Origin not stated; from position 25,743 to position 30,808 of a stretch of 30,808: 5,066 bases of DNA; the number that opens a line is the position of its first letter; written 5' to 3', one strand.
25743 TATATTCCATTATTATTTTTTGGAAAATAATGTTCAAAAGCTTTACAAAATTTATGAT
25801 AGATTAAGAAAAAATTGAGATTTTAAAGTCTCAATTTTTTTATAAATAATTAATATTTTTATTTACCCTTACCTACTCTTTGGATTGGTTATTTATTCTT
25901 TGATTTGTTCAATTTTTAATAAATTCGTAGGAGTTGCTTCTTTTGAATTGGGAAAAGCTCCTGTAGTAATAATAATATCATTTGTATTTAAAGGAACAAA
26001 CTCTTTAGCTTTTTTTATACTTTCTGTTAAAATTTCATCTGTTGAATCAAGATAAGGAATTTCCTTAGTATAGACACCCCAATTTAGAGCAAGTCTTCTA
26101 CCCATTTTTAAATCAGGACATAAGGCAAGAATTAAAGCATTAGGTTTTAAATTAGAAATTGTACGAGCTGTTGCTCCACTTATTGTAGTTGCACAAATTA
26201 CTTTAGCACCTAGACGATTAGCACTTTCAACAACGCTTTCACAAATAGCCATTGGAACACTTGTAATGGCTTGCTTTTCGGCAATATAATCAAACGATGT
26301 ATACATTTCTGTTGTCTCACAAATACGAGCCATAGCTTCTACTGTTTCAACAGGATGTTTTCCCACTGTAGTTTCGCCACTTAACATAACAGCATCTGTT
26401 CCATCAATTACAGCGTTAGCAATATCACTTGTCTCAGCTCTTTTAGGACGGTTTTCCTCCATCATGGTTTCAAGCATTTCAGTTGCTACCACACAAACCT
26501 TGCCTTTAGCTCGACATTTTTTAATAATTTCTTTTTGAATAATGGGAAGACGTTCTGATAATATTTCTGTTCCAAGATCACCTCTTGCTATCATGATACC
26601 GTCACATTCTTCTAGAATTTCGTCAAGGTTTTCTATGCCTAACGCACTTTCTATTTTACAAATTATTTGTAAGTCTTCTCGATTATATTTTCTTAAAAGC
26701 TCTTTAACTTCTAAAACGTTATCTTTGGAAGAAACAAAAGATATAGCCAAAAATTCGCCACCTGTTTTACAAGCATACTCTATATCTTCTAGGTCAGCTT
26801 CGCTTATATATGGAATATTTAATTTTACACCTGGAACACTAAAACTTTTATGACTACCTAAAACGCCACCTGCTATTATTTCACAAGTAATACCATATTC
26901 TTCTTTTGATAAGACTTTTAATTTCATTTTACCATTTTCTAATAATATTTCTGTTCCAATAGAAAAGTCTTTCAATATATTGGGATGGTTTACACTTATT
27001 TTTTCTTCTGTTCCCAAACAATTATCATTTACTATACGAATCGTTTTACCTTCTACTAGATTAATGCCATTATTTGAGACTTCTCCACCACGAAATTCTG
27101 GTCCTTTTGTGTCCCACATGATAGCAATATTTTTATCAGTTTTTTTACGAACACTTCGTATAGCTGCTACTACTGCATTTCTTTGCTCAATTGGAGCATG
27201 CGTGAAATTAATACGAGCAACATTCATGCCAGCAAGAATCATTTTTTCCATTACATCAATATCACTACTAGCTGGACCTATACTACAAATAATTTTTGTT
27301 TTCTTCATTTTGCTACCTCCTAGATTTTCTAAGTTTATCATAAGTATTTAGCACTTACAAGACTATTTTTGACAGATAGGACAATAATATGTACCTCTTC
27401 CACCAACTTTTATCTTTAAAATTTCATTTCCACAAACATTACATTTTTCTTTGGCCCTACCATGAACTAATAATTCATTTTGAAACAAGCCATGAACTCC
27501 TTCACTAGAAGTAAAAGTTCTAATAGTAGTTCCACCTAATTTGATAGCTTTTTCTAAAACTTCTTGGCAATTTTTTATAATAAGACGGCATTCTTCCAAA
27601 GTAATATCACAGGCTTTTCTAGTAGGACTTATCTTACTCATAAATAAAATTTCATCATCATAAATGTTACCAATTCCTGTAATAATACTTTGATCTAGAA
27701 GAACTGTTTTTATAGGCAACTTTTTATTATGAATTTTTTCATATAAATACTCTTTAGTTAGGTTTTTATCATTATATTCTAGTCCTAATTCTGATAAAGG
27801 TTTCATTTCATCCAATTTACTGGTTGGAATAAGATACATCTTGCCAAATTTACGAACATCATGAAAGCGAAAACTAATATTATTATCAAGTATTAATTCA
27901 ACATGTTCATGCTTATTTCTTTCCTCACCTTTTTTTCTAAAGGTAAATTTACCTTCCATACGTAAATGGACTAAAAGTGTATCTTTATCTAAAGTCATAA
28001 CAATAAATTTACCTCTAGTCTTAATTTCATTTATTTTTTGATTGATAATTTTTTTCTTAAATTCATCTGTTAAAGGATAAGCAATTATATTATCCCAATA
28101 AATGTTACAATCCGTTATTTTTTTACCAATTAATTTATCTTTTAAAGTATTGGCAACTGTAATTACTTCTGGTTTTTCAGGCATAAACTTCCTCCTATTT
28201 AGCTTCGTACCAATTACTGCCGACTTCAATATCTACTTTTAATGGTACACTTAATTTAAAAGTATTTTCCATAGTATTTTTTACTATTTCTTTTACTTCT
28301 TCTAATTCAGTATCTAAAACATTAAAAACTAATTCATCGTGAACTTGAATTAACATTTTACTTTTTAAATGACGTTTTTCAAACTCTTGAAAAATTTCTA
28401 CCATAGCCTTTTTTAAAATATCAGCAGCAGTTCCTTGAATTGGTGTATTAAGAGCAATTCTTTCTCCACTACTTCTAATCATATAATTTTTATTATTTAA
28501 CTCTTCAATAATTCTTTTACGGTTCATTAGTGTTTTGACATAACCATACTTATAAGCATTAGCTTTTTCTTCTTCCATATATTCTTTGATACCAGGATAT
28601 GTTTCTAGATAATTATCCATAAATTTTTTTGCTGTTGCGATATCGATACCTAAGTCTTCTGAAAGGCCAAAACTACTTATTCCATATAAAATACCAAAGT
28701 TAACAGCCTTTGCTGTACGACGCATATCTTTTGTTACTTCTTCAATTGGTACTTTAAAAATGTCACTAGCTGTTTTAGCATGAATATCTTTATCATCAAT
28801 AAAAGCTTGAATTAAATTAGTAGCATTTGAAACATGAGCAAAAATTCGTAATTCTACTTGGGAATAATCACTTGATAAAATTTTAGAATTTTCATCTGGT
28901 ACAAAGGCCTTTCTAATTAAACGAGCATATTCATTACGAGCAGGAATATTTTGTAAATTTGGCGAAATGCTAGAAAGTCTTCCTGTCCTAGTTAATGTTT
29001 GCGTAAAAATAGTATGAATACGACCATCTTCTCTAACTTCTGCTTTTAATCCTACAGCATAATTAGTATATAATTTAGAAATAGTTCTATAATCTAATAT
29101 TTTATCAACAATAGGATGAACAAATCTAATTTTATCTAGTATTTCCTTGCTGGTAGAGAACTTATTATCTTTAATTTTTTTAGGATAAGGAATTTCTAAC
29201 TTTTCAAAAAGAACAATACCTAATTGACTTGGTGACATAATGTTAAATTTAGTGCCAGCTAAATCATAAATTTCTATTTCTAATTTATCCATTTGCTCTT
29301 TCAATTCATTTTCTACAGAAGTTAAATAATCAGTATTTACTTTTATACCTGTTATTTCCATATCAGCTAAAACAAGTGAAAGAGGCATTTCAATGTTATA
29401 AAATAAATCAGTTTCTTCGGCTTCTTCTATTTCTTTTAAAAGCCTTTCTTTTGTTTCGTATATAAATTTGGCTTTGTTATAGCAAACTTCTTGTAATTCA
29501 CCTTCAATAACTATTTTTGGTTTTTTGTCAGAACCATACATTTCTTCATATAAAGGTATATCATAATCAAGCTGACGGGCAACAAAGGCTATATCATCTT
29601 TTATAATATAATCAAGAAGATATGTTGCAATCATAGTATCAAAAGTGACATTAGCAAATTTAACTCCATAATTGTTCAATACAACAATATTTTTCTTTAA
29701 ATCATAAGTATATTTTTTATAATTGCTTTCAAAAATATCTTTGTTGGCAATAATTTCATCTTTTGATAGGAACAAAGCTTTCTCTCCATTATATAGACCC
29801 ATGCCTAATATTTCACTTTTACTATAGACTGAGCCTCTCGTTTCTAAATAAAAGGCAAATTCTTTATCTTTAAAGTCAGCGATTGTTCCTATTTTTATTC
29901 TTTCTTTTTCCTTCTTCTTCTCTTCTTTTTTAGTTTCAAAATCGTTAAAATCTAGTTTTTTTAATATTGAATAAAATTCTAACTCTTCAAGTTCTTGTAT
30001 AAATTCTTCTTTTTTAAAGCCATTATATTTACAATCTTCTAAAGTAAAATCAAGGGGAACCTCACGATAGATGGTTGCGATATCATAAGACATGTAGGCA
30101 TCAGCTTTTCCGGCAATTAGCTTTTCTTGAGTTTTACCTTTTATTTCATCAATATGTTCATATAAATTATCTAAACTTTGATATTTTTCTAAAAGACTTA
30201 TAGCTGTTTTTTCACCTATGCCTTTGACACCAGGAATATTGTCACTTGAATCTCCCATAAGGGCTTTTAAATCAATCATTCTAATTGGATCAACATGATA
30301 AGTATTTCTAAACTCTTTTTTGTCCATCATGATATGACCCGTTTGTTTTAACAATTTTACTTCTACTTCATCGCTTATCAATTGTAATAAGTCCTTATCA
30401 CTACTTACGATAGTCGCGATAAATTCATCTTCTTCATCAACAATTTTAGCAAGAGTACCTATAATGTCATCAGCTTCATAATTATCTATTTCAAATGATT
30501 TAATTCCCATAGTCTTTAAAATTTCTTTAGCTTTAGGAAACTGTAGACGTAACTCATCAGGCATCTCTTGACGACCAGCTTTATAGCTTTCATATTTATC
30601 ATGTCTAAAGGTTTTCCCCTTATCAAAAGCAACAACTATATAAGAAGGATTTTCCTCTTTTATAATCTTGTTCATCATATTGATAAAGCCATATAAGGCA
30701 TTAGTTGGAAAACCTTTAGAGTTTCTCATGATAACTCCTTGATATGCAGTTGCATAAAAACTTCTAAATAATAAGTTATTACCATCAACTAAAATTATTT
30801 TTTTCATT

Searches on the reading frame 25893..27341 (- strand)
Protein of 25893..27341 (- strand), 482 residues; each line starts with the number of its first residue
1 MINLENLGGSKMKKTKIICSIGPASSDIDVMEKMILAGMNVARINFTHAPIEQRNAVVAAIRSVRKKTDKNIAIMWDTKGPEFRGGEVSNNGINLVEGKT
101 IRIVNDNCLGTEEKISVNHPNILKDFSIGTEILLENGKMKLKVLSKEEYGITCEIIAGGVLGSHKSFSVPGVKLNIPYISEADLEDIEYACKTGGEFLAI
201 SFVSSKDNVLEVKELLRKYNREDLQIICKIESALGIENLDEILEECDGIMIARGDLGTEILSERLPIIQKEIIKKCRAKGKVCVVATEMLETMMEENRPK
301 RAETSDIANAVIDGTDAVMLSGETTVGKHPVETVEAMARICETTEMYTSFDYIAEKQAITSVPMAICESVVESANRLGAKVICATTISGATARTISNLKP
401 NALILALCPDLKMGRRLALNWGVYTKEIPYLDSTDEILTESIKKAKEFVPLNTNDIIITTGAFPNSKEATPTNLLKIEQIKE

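Call 49: search_protein_families(library=pfam, proteins=[window:25893-27341:-], max_evalue=0.01)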
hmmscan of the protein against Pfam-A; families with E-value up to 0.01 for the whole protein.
window:25893-27341:- (482 aa): 4 families
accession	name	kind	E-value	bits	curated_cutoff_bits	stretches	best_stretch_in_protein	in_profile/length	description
PF00224.27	PK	-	2.1e-104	349.6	30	1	12-334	1-328/328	Pyruvate kinase, barrel domain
PF02887.21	PK_C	-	2.5e-23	82.8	28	1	365-477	2-113/114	Pyruvate kinase, alpha/beta domain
PF03328.21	HpcH_HpaI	-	1.4e-06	28.2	25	1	185-264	76-162/221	HpcH/HpaI aldolase/citrate lyase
PF01523.21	PmbA_TldD_1st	-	0.0043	17.6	20.9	0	83-111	15-43/65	PmbA/TldA metallopeptidase domain 1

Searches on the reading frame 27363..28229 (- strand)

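Call 49: search_protein_families(library=pfam, proteins=[window:27363-28229:-], max_evalue=0.01)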
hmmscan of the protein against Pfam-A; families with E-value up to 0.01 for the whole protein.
window:27363-28229:- (288 aa): 3 families
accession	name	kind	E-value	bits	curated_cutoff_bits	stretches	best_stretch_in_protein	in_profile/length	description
PF01149.29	Fapy_DNA_glyco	-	6.6e-31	107.8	25.5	1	16-131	1-117/117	Formamidopyrimidine-DNA glycosylase N-terminal domain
PF06831.19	H2TH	-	5.9e-28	97.1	34.7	1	148-239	1-92/93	Formamidopyrimidine-DNA glycosylase H2TH domain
PF06827.20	zf-FPG_IleRS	-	3.9e-10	39.8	21.3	1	261-288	2-29/30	Zinc finger found in FPG and IleRS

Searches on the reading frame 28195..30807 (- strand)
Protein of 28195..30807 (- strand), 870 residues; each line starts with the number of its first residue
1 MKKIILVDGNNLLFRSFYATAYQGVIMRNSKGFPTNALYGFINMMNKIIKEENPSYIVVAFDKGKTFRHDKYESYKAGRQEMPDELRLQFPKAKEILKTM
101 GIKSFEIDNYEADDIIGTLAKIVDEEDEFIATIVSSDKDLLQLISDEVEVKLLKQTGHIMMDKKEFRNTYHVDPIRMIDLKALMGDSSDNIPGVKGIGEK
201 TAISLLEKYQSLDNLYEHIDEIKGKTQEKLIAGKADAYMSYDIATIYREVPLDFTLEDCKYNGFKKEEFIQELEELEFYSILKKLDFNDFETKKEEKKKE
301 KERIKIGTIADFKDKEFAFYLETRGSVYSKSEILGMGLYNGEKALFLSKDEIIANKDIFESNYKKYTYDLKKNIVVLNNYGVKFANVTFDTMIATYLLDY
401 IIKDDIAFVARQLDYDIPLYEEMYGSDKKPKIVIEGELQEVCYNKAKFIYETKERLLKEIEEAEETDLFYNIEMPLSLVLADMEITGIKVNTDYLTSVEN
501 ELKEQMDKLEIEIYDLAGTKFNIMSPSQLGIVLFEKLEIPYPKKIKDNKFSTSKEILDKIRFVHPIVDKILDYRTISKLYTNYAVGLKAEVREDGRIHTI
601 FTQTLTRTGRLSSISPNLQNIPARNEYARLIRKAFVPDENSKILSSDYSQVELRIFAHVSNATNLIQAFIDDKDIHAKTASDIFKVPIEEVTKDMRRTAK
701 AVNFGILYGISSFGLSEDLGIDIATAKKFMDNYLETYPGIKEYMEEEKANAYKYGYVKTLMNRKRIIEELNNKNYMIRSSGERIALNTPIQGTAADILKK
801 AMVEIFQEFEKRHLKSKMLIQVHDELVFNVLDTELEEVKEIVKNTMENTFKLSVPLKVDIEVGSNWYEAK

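Call 49: search_protein_families(library=pfam, proteins=[window:28195-30807:-], max_evalue=0.01)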
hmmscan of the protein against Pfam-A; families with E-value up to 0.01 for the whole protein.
window:28195-30807:- (870 aa): 5 families
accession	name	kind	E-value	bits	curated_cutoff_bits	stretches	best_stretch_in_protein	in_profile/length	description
PF00476.26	DNA_pol_A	-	1.5e-150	501.8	34.3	1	493-868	2-381/381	DNA polymerase family A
PF02739.22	5_3_exonuc_N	-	2.2e-58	197.1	34.3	1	3-170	1-163/164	5'-3' exonuclease, N-terminal resolvase-like domain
PF01367.25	5_3_exonuc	-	3e-35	121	40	1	172-266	1-96/97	5'-3' exonuclease, C-terminal SAM fold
PF22619.2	DNA_polI_exo1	-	5.1e-24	85.1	27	1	319-451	1-139/140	DNA polymerase I, ribonuclease H-like domain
PF14520.12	HHH_5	-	0.0092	16.9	27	0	193-217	6-31/57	Helix-hairpin-helix domain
